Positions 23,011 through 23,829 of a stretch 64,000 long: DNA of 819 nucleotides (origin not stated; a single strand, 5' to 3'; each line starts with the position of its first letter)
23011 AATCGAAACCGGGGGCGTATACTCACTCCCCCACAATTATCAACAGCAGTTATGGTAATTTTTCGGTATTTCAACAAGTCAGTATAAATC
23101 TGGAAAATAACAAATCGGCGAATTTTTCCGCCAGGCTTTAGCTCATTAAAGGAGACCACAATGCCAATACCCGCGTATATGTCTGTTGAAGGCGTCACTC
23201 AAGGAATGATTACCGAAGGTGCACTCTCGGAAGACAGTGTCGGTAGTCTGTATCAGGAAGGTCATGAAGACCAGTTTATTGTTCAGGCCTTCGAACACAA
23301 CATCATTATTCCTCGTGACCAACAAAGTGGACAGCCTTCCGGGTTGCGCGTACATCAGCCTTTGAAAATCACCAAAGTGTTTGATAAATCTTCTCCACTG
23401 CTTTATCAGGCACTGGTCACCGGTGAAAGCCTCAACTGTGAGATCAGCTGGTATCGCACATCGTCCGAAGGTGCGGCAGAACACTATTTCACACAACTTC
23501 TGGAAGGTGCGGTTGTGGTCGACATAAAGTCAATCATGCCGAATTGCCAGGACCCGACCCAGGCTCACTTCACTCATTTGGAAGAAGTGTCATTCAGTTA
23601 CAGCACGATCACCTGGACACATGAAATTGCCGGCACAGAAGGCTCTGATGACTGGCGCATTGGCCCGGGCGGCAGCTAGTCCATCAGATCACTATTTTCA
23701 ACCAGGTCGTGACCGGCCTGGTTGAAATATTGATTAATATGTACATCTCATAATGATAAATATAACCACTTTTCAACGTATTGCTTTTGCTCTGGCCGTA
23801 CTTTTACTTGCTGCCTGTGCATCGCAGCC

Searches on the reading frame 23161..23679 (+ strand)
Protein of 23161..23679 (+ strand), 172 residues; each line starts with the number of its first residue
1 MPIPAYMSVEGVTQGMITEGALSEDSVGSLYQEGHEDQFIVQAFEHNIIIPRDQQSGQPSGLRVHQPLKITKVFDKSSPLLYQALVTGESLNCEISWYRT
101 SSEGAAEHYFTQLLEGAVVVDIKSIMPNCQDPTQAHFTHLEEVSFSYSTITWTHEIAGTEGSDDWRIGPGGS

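Call 23: find_encoding_contigs(protein=window:23161-23679:+, flank=3000, max_places=10)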
Protein window:23161-23679:+ (172 aa): 22 contigs read that carry it; 10 places shown.
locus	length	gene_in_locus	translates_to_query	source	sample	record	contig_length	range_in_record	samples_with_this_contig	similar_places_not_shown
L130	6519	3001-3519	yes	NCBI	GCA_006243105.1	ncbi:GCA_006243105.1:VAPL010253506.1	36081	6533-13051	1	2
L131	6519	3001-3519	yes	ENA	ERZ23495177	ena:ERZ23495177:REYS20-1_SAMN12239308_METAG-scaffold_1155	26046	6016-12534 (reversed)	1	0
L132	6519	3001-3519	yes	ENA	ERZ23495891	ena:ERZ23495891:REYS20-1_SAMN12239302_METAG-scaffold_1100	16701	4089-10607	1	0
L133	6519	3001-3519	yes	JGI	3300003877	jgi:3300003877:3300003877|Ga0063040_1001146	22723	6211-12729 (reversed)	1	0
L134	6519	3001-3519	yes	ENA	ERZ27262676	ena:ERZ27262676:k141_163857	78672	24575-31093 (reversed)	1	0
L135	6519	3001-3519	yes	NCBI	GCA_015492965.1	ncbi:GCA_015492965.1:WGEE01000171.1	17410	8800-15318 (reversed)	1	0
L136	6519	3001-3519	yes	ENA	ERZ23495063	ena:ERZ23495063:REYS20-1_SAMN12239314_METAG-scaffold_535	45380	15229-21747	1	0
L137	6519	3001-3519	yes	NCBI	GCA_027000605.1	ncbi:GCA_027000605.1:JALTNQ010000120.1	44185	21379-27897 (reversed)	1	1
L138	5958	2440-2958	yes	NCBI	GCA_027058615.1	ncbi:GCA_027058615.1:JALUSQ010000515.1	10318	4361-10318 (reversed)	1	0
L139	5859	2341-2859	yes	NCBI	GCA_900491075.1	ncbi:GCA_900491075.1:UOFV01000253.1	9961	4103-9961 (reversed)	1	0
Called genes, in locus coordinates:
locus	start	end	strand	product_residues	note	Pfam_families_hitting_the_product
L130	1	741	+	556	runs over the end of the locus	PF06812:ImpA_N, PF16989:T6SS_VasJ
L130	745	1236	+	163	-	PF05591:T6SS_VipA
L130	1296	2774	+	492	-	PF05943:VipB, PF18945:VipB_2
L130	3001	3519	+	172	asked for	PF05638:T6SS_HCP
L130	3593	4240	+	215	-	PF12790:T6SS-SciN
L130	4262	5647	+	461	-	PF05936:T6SS_VasE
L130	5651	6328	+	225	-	PF09850:DotU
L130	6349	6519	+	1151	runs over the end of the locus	PF14331:IcmF-related_N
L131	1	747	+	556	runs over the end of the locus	PF06812:ImpA_N, PF16989:T6SS_VasJ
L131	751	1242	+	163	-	PF05591:T6SS_VipA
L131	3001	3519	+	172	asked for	PF05638:T6SS_HCP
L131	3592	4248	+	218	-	PF12790:T6SS-SciN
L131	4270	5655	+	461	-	PF05936:T6SS_VasE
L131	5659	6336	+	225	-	PF09850:DotU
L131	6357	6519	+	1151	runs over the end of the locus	PF14331:IcmF-related_N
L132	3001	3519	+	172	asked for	PF05638:T6SS_HCP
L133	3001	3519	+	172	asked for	PF05638:T6SS_HCP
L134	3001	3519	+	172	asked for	PF05638:T6SS_HCP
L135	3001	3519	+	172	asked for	PF05638:T6SS_HCP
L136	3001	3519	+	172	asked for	PF05638:T6SS_HCP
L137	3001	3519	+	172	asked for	PF05638:T6SS_HCP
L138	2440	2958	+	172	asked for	PF05638:T6SS_HCP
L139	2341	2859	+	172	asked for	PF05638:T6SS_HCP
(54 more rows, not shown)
